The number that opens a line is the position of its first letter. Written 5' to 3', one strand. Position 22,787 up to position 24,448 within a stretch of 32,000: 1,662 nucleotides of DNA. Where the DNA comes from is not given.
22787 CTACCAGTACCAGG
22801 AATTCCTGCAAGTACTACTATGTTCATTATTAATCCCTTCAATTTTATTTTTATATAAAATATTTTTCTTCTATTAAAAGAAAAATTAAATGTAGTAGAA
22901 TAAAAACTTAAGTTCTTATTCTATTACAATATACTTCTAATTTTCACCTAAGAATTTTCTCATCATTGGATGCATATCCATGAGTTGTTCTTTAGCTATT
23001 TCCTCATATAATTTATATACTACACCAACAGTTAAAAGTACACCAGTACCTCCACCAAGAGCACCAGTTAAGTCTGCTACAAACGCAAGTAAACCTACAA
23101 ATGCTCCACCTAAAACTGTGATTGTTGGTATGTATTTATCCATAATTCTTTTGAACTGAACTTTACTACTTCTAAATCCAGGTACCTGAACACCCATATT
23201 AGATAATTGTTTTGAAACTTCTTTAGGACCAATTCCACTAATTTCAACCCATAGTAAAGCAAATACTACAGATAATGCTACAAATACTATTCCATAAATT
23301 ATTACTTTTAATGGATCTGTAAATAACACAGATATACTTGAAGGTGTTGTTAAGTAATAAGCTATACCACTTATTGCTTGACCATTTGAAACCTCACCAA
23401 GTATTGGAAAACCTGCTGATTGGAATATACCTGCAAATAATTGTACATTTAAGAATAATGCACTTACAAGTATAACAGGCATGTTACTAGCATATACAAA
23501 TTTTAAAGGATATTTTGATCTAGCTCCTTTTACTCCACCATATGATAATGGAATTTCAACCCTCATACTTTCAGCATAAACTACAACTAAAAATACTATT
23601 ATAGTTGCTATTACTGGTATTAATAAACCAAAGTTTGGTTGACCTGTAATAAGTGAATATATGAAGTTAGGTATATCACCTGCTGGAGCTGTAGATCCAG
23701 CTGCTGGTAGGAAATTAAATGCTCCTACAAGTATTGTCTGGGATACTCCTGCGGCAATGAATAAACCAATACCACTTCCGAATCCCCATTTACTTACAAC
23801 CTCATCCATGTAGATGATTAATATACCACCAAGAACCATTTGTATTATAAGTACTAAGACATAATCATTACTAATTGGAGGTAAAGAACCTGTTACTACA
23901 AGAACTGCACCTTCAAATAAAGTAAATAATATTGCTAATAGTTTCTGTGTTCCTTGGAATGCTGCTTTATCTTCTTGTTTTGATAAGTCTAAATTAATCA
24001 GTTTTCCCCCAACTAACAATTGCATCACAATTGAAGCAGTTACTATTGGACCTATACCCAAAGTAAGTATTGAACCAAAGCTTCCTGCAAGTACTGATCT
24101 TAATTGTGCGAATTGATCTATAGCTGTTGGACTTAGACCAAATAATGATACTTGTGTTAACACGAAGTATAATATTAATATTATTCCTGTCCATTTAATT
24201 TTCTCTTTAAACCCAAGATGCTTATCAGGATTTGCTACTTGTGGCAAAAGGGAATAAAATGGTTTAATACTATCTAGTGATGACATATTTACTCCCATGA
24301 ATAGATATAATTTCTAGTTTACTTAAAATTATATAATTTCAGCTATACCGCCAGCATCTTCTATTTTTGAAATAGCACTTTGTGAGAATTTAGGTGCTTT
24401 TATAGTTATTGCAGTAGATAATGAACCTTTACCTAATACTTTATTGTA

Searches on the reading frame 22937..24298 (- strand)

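Call 9: search_protein_families(library=pfam, proteins=[window:22937-24298:-], max_evalue=0.001)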
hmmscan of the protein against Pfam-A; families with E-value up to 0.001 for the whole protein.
window:22937-24298:- (453 aa): 2 families
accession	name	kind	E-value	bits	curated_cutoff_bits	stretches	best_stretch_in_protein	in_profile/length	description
PF00344.25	SecY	-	2.5e-72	244.3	32.2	1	76-431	1-306/306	SecY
PF10559.14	Plug_translocon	-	5.4e-12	45.7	22.1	1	42-75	1-35/35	Plug domain of Sec61p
